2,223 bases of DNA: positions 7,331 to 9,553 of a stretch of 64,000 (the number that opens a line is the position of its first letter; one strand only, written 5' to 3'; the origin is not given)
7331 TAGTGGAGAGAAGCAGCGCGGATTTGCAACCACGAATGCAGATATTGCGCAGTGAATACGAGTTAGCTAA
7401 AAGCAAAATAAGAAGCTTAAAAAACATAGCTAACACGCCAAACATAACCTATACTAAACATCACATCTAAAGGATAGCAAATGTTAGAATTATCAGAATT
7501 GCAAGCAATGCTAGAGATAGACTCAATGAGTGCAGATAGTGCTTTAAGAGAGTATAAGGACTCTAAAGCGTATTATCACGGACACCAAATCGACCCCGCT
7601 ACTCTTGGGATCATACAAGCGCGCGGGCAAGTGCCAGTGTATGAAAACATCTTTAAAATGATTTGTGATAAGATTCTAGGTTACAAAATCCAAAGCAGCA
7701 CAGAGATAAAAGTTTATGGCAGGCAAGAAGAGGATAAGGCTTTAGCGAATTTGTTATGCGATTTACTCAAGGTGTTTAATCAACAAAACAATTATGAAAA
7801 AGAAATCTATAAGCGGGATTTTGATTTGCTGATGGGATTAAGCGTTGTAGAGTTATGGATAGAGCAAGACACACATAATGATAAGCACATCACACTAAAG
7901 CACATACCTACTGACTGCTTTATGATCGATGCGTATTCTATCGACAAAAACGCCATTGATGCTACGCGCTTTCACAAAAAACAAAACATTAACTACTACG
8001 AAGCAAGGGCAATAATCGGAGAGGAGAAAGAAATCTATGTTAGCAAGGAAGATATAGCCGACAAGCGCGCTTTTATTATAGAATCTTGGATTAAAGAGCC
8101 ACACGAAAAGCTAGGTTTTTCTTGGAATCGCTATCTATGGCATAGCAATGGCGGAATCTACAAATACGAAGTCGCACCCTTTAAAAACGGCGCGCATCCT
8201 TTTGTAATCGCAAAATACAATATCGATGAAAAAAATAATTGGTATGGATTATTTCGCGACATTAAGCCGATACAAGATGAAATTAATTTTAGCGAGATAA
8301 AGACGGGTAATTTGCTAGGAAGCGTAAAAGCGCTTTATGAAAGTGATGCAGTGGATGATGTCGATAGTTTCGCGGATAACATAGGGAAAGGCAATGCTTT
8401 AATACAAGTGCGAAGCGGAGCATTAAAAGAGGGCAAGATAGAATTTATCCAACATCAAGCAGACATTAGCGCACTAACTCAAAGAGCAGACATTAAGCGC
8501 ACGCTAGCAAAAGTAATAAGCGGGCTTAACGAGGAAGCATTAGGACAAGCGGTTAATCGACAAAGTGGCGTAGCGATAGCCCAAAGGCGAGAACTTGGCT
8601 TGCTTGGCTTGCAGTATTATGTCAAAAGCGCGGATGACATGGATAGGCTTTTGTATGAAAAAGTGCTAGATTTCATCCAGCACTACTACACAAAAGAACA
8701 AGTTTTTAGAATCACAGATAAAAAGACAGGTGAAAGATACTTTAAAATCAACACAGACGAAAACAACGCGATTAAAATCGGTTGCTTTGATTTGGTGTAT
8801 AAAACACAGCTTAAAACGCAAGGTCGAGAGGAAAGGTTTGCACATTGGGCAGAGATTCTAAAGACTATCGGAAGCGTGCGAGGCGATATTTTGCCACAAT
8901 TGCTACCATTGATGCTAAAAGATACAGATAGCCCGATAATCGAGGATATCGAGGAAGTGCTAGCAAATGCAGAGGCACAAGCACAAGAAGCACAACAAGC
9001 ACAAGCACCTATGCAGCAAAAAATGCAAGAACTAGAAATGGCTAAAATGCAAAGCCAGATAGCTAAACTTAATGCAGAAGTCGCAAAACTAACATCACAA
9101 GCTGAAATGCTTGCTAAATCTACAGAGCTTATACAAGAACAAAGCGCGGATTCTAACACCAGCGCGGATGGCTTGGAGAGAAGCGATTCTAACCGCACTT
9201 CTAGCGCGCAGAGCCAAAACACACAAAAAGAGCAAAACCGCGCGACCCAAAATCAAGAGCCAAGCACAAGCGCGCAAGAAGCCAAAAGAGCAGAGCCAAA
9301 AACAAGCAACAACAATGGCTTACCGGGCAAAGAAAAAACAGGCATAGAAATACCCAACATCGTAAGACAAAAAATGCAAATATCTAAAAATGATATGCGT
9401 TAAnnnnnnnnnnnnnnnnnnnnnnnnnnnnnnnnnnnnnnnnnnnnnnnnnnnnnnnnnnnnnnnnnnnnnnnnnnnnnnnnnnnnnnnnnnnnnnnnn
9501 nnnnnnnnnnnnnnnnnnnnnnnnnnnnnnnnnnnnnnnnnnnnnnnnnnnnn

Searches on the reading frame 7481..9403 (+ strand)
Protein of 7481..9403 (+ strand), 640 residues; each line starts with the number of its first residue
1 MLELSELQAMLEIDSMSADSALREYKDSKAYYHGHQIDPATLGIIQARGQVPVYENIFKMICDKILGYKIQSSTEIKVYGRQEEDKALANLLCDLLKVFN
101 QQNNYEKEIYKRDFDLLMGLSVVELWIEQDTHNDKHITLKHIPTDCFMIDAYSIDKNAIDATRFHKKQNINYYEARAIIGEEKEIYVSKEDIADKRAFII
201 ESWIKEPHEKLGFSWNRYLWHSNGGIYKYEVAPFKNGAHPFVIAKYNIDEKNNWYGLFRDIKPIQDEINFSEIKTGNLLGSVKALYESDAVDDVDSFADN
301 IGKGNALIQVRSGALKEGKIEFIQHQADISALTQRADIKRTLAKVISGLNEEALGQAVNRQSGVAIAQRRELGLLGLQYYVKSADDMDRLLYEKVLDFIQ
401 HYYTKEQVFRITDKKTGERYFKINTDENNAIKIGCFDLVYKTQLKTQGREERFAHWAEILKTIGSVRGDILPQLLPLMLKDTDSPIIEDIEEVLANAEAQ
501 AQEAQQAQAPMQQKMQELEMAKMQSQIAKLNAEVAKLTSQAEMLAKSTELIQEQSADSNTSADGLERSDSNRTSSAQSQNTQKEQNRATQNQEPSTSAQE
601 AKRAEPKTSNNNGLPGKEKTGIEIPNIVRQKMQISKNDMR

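Call 14: search_protein_families(library=phrogs, proteins=[window:7481-9403:+], max_evalue=0.01)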
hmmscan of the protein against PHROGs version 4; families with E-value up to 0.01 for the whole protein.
window:7481-9403:+ (640 aa): 5 families
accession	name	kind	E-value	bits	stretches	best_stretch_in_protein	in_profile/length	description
phrog_156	-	head and packaging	1.7e-102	345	1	6-603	14-669/681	portal protein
phrog_25797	-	unknown function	5.3e-90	302.6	1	293-591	2-297/312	-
phrog_32380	-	unknown function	1.6e-83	281.3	1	5-287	4-287/287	-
phrog_1216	-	head and packaging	9.3e-06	25.4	1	391-607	501-678/714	portal protein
phrog_18470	-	head and packaging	9.5e-06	25.9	1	26-199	43-216/232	portal protein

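Call 15: search_protein_families(library=pfam, proteins=[window:7481-9403:+], max_evalue=0.01)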
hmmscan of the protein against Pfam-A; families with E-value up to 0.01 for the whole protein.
window:7481-9403:+ (640 aa): 1 family
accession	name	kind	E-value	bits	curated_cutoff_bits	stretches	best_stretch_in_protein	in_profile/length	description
PF16510.12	P22_portal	-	9.8e-110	368.2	26.1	1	14-536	7-593/594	Phage P22-like portal protein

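Call 16: search_dna_similar(query=window:7481-9403:+, collection=phages, mode=protein, max_rows=15)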
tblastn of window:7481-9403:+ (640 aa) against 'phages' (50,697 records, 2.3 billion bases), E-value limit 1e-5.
Records with a match: 163; places in all: 163; records where one place covers at least 80% of the query: 115.
Best place of each record, by identity: 60-80% 21; <60% 142.
By first word of the organism name: Bacteriophage 84; Helicobacter 43; Ralstonia 11; Burkholderia 10; Edwardsiella 5; Vibrio 2; Caudoviricetes 2; Ochrobactrum 2; Pseudoalteromonas 2; Dickeya 1; and 1 more.
By host as written in the record: Helicobacter cinaedi 53; Helicobacter pylori 29; Helicobacter heilmannii 7; - 7; Helicobacter canis 4; Helicobacter acinonychis 4; Burkholderia cenocepacia 4; Helicobacter ailurogastricus 3; and 38 more.
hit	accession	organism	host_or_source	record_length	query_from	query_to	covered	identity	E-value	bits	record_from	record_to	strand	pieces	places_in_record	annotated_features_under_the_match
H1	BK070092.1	Bacteriophage sp.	Helicobacter cinaedi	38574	1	579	90%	62.7%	0e+0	717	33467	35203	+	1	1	Portal protein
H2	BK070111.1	Bacteriophage sp.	Helicobacter cinaedi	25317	1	579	90%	61.3%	0e+0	702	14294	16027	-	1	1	hypothetical protein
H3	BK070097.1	Bacteriophage sp.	Helicobacter cinaedi P06D0798 genome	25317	1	579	90%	61.3%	0e+0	702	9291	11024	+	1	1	hypothetical protein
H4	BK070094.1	Bacteriophage sp.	Helicobacter cinaedi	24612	1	579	90%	61.3%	0e+0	702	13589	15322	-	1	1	hypothetical protein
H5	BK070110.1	Bacteriophage sp.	Helicobacter cinaedi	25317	1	579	90%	61.3%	0e+0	702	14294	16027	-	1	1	hypothetical protein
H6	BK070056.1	Bacteriophage sp.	Helicobacter canis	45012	2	590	92%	60.1%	0e+0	684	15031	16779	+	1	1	hypothetical protein (x2)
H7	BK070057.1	Bacteriophage sp.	Helicobacter canis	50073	2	590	92%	60.1%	0e+0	684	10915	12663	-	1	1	hypothetical protein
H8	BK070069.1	Bacteriophage sp.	Helicobacter cinaedi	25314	1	579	90%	61.0%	0e+0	702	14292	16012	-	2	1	hypothetical protein (x2)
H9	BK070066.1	Bacteriophage sp.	Helicobacter cinaedi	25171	1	579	90%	60.8%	0e+0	701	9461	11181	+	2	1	hypothetical protein (x2)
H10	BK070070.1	Bacteriophage sp.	Helicobacter cinaedi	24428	1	579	90%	60.8%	0e+0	701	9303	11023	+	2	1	hypothetical protein (x2)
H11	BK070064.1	Bacteriophage sp.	Helicobacter cinaedi CCUG 18818 = ATCC ...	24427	1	579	90%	60.8%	0e+0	701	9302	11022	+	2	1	hypothetical protein (x2)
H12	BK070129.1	Bacteriophage sp.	Helicobacter himalayensis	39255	4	561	87%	62.9%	0e+0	709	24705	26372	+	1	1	hypothetical protein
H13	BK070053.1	Bacteriophage sp.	Helicobacter canis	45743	2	552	86%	62.6%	0e+0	683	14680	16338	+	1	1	hypothetical protein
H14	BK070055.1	Bacteriophage sp.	Helicobacter canis NCTC 12740 genome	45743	2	552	86%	62.6%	0e+0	683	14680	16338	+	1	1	hypothetical protein (x2)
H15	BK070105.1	Bacteriophage sp.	Helicobacter cinaedi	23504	1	579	90%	59.2%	2e-179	703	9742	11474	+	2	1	hypothetical protein (x2) | Portal protein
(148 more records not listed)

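Call 18: get_annotated_region(hit=H3, flank=12000)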
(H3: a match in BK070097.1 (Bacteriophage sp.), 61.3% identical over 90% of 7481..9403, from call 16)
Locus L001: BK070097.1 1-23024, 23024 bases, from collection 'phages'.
description: TPA_asm: Bacteriophage sp. isolate HcinaediP06D0798 prophage genomic sequence.
organism: Bacteriophage sp. (NCBI taxid 38018)
taxonomy: Viruses
host: Helicobacter cinaedi P06D0798 genome; source: -; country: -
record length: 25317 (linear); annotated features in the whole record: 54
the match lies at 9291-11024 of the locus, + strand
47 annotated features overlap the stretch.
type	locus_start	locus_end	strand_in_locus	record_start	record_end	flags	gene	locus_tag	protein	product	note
CDS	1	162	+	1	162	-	-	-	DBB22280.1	hypothetical protein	-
CDS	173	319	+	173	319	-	-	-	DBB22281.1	hypothetical protein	-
CDS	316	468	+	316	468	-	-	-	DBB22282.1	hypothetical protein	-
CDS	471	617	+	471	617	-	-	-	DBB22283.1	hypothetical protein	-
CDS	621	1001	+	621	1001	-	-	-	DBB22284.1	hypothetical protein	-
CDS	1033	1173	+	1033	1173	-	-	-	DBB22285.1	hypothetical protein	-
CDS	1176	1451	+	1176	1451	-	-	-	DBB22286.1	Replicative DNA helicase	-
CDS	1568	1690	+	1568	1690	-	-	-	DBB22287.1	hypothetical protein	-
CDS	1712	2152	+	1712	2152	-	-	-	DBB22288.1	hypothetical protein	-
CDS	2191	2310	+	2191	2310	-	-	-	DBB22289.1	hypothetical protein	-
CDS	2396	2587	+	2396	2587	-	-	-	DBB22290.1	hypothetical protein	-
CDS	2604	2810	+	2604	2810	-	-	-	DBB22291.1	hypothetical protein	-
CDS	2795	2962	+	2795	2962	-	-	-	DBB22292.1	hypothetical protein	-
CDS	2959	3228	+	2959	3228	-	-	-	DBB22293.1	hypothetical protein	-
CDS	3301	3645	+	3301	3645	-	-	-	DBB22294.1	hypothetical protein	-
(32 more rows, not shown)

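Call 19: get_annotated_region(hit=H1, flank=9000)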
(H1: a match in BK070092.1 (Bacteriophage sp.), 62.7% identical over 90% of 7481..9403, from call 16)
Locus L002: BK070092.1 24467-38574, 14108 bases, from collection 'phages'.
description: TPA_asm: Bacteriophage sp. isolate HcinaediNCTC12221 prophage genomic sequence.
organism: Bacteriophage sp. (NCBI taxid 38018)
taxonomy: Viruses
host: Helicobacter cinaedi; source: -; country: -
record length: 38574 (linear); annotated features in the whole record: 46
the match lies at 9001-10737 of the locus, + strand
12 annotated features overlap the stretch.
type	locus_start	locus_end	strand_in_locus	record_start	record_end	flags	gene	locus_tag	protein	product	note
CDS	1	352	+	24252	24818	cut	-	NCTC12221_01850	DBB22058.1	hypothetical protein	-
CDS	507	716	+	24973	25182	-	-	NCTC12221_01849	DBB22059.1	hypothetical protein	-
CDS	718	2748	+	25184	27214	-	-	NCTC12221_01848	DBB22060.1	hypothetical protein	-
CDS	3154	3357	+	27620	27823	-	-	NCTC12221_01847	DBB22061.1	hypothetical protein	-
CDS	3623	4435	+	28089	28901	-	-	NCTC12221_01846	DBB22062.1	hypothetical protein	-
CDS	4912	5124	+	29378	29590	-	-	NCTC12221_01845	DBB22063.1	hypothetical protein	-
CDS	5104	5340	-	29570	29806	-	-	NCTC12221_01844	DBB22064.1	hypothetical protein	-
CDS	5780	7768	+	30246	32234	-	-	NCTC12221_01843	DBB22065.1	hypothetical protein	-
CDS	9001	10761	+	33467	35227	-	-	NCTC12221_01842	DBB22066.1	Portal protein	-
CDS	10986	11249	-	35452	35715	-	-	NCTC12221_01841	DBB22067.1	hypothetical protein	-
CDS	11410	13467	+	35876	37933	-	-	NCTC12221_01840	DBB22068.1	hypothetical protein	-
CDS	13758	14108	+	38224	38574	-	-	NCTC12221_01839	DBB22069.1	hypothetical protein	-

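Call 42: find_related_loci(query=window:7481-9403:+, collection=viral_contigs, flank=10000)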
Query window:7481-9403:+ (640 aa) in viral_contigs; peptide patterns used: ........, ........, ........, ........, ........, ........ (x = any residue, [..] = any of these).
11 stretches matched a pattern; 2 encode a relative of the query (tblastn E <= 1e-3); 2 distinct loci.
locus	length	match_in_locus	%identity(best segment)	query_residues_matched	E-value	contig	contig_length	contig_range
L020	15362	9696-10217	27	348-543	1e-7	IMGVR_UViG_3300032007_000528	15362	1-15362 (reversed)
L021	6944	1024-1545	26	348-543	2e-7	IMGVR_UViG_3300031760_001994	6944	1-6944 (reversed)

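Call 49: find_homologous_proteins(query=window:7481-9403:+, max_evalue=1e-50)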
Query window:7481-9403:+ (640 aa): 265 proteins with E <= 1e-50 among 8000 candidates; the best 120 are listed.
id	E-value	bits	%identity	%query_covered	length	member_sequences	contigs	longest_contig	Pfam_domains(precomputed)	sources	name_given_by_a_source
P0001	0.0e+0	1419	100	100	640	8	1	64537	PF16510.13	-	-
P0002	0.0e+0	1206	86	100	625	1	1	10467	PF16510.13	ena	-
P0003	7.6e-289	978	77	86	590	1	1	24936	PF16510.13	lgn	-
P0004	6.9e-239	813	63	87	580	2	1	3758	PF16510.13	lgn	-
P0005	1.2e-238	812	66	85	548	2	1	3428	PF16510.13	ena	-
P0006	1.8e-238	811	63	91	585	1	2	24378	PF16510.13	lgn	-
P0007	2.0e-238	811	62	91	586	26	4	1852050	PF16510.13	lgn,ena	-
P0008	3.5e-238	810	62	92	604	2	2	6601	PF16510.13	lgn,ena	-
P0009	4.2e-238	810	64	88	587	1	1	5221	PF16510.13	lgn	-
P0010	1.2e-237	808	62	91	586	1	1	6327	PF16510.13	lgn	-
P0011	2.4e-237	808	62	91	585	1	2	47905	PF16510.13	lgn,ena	-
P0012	2.5e-237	807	62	91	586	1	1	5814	PF16510.13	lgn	-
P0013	2.7e-237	807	64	88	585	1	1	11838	PF16510.13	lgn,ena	-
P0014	2.9e-237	807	64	88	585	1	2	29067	PF16510.13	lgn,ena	-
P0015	3.0e-237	807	62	91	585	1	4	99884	PF16510.13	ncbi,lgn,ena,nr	nr:hypothetical protein [uncultured Helicobacter sp.]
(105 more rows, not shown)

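Call 50: find_encoding_contigs(protein=P0003, flank=10000, max_places=4)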
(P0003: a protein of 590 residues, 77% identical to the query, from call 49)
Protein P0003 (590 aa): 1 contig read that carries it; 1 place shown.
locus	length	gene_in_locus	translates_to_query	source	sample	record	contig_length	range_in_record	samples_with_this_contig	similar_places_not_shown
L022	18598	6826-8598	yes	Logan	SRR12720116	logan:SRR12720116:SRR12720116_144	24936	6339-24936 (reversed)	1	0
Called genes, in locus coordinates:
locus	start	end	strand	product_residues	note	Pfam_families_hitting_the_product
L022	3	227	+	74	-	?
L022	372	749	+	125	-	-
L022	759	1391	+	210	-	PF26854:Phage_ORF13_CC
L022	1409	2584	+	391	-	PF13252:Phage_capsid_3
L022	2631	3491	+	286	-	-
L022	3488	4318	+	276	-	-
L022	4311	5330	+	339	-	-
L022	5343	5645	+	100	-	-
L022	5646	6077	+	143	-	-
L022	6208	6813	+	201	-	-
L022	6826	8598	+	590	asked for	PF16510:P22_portal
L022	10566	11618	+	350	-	PF00589:Phage_integrase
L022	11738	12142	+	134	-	-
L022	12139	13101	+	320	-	-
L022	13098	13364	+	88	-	-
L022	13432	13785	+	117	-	-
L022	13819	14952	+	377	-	PF03796:DnaB_C (weak), PF06745:ATPase (weak)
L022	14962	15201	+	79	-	-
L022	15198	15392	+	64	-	-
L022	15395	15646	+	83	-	-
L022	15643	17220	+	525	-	PF01807:Zn_ribbon_DnaG, PF08275:DNAG_N, PF01751:Toprim, PF13155:Toprim_2, PF13662:Toprim_4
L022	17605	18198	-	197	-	-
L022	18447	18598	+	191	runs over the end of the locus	PF18925:DUF5675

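Call 51: find_encoding_contigs(protein=P0002, flank=10000, max_places=4)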
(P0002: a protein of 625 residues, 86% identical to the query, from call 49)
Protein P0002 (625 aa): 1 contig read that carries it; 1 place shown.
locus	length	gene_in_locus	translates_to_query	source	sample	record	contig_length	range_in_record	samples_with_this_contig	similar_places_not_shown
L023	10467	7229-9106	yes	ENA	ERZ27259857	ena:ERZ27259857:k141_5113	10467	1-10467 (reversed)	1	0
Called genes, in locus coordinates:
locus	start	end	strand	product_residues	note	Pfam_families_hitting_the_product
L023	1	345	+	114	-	?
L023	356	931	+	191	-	PF26854:Phage_ORF13_CC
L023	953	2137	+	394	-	PF13252:Phage_capsid_3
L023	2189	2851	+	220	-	-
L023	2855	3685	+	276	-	-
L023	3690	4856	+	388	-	-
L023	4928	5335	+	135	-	-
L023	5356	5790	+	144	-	-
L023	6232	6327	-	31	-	-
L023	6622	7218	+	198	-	-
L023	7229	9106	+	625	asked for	PF16510:P22_portal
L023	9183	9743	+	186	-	PF06414:Zeta_toxin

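Call 55: list_cluster_members(proteins=[P0001])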
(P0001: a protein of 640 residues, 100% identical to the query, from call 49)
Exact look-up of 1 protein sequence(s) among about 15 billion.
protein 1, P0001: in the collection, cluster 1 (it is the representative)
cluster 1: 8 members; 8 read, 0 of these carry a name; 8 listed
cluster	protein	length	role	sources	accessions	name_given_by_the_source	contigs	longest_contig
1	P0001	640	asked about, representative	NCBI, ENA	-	-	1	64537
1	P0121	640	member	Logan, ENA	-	-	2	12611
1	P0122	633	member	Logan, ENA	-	-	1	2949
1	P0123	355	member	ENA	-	-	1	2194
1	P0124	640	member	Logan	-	-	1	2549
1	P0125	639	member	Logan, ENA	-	-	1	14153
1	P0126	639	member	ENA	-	-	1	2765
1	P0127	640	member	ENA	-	-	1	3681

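Call 56: find_encoding_contigs(protein=P0125, flank=10000, max_places=4)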
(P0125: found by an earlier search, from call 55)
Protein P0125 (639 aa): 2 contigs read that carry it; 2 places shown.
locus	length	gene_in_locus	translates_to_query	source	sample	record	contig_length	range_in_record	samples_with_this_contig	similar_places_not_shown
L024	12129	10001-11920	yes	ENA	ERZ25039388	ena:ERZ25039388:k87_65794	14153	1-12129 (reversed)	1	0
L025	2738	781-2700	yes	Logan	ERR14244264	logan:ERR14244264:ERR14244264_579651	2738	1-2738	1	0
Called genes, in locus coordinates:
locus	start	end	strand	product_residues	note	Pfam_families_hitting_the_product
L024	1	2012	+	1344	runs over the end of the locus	?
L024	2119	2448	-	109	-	-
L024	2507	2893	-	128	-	-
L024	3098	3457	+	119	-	-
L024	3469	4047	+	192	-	PF26854:Phage_ORF13_CC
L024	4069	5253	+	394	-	PF13252:Phage_capsid_3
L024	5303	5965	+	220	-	-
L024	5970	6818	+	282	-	-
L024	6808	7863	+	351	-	-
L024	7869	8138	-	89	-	-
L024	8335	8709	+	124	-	-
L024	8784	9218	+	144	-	-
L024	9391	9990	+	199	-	-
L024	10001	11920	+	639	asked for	PF16510:P22_portal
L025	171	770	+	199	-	-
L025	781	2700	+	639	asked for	PF16510:P22_portal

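Call 57: find_encoding_contigs(protein=P0121, flank=10000, max_places=4)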
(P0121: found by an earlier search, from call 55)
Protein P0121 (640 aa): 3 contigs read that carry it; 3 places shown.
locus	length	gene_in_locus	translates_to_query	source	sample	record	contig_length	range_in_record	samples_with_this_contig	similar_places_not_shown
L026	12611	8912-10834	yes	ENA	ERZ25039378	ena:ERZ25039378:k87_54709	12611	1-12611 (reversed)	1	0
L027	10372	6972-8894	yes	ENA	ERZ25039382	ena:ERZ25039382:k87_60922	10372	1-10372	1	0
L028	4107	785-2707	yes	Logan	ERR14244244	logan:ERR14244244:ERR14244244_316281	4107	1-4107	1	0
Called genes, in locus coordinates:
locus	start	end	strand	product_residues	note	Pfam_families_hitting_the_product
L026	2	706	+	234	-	?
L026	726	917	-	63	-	-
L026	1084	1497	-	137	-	-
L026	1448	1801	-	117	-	-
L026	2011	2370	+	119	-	-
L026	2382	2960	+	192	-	PF26854:Phage_ORF13_CC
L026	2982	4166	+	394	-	PF13252:Phage_capsid_3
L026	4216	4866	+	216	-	-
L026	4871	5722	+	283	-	-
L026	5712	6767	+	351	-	-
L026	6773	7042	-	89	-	-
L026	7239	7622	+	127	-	-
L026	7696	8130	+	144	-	-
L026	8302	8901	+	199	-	-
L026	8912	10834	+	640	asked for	PF16510:P22_portal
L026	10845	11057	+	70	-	-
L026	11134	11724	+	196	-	PF06414:Zeta_toxin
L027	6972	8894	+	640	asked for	PF16510:P22_portal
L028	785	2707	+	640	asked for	PF16510:P22_portal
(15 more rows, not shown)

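Call 61: find_homologous_proteins(query=L022:10566-11618:+, max_evalue=1e-40)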
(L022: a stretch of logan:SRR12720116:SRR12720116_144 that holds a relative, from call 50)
Query L022:10566-11618:+ (350 aa): 43 proteins with E <= 1e-40 among 1528 candidates.
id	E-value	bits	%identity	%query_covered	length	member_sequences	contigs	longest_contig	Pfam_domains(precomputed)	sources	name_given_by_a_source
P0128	1.2e-236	802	100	100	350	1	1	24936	PF00589.28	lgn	-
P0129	4.1e-114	399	53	99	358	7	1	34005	PF00589.28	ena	-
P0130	7.0e-71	257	43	97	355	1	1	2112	PF00589.28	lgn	-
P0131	2.2e-67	246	53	47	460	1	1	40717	PF00589.28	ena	-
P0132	8.6e-67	244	53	47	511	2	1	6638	PF00589.28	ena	-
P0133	1.3e-66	243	53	48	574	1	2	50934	PF00589.28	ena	-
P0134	8.3e-66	240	52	47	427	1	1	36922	PF00589.28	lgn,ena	-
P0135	1.0e-65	240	52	47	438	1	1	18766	PF00589.28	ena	-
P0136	1.7e-64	236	42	98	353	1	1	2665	PF00589.28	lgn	-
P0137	2.0e-61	226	41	95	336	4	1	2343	PF00589.28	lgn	-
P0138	3.5e-61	225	43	48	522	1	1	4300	PF00589.28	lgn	-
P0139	1.3e-60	223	41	97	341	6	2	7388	PF00589.28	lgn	-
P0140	6.7e-60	221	39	96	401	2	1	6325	PF13102.13,PF00589.28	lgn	-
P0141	3.9e-58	215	38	97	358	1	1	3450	PF12167.15,PF13102.13,PF00589.28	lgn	-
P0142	4.4e-57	212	38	96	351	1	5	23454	PF00589.28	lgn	-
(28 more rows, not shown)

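Call 62: find_encoding_contigs(protein=P0129, flank=10000, max_places=4)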
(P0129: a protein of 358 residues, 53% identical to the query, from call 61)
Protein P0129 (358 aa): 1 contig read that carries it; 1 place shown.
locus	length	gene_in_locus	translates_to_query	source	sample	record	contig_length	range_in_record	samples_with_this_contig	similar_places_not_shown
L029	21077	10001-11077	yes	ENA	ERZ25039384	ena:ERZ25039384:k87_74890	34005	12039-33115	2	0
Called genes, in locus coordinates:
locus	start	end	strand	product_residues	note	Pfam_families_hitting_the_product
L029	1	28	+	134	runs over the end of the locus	PF01029:NusB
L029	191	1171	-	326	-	PF01592:NifU_N, PF04324:Fer2_BFD, PF01106:NifU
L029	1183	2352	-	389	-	PF00266:Aminotran_5, PF01041:DegT_DnrJ_EryC1 (weak)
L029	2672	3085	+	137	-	PF02623:FliW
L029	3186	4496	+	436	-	PF03616:Glt_symporter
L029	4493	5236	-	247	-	PF02463:SMC_N (weak), PF00005:ABC_tran, PF13304:AAA_21 (faint)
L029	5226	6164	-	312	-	PF01032:FecCD, PF00950:ABC-3 (weak)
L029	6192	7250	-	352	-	PF01497:Peripla_BP_2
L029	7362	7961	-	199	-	PF00925:GTP_cyclohydro2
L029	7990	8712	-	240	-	PF13084:DUF3943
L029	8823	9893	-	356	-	PF09982:LpxR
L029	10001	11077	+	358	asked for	PF00589:Phage_integrase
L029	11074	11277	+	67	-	-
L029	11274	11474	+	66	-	-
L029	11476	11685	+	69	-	-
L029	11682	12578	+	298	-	PF13730:HTH_36 (weak)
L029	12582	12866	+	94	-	-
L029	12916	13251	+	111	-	-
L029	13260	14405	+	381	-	PF03796:DnaB_C, PF13481:AAA_25 (faint), PF06745:ATPase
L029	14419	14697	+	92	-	-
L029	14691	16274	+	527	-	PF01807:Zn_ribbon_DnaG, PF08275:DNAG_N, PF01751:Toprim, PF13155:Toprim_2, PF13662:Toprim_4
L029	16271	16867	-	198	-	-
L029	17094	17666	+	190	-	PF18925:DUF5675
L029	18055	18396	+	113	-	-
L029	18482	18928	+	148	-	-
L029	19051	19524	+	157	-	PF07087:DUF1353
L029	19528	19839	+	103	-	-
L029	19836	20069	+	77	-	-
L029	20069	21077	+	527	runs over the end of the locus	-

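Call 68: list_cluster_members(proteins=[P0129])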
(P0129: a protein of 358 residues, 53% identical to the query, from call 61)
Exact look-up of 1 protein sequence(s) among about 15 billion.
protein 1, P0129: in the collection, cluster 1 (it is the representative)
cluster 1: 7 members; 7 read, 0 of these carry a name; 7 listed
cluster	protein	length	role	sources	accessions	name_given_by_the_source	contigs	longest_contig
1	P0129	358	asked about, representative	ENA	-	-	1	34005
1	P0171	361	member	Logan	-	-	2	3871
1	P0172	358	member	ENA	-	-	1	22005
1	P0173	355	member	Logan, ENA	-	-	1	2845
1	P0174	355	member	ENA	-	-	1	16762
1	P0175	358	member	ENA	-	-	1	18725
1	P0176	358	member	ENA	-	-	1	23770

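Call 69: find_encoding_contigs(protein=P0171, flank=5000, max_places=4)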
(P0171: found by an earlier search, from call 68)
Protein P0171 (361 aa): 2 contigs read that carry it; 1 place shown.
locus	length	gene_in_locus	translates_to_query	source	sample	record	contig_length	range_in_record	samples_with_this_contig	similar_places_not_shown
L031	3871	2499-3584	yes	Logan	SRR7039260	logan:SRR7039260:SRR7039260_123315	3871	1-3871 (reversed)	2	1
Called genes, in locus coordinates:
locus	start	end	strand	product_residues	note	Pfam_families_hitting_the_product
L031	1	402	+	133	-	?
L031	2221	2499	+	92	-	-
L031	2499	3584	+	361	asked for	PF00589:Phage_integrase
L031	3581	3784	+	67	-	-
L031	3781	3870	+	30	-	?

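Call 70: find_encoding_contigs(protein=P0174, flank=10000, max_places=3)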
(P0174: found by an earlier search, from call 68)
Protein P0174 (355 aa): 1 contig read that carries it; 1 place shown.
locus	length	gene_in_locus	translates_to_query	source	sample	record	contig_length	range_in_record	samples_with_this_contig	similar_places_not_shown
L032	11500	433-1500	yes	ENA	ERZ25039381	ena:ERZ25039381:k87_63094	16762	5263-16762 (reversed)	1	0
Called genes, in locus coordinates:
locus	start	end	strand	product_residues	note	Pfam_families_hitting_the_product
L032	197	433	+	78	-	-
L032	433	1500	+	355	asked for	PF00589:Phage_integrase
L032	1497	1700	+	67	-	-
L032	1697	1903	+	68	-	-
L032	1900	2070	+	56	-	-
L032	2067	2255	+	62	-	-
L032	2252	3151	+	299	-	PF13730:HTH_36 (weak)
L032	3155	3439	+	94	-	-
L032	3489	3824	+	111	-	-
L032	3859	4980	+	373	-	PF13481:AAA_25 (faint), PF03796:DnaB_C, PF06745:ATPase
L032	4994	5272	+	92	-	-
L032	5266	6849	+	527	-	PF01807:Zn_ribbon_DnaG, PF08275:DNAG_N, PF01751:Toprim, PF13155:Toprim_2, PF13662:Toprim_4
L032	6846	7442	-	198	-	-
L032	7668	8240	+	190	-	PF18925:DUF5675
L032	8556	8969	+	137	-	PF07556:DUF1538 (weak)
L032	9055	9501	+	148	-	-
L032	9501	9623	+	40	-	-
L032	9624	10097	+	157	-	PF07087:DUF1353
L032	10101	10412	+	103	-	-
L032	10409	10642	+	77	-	-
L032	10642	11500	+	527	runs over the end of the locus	-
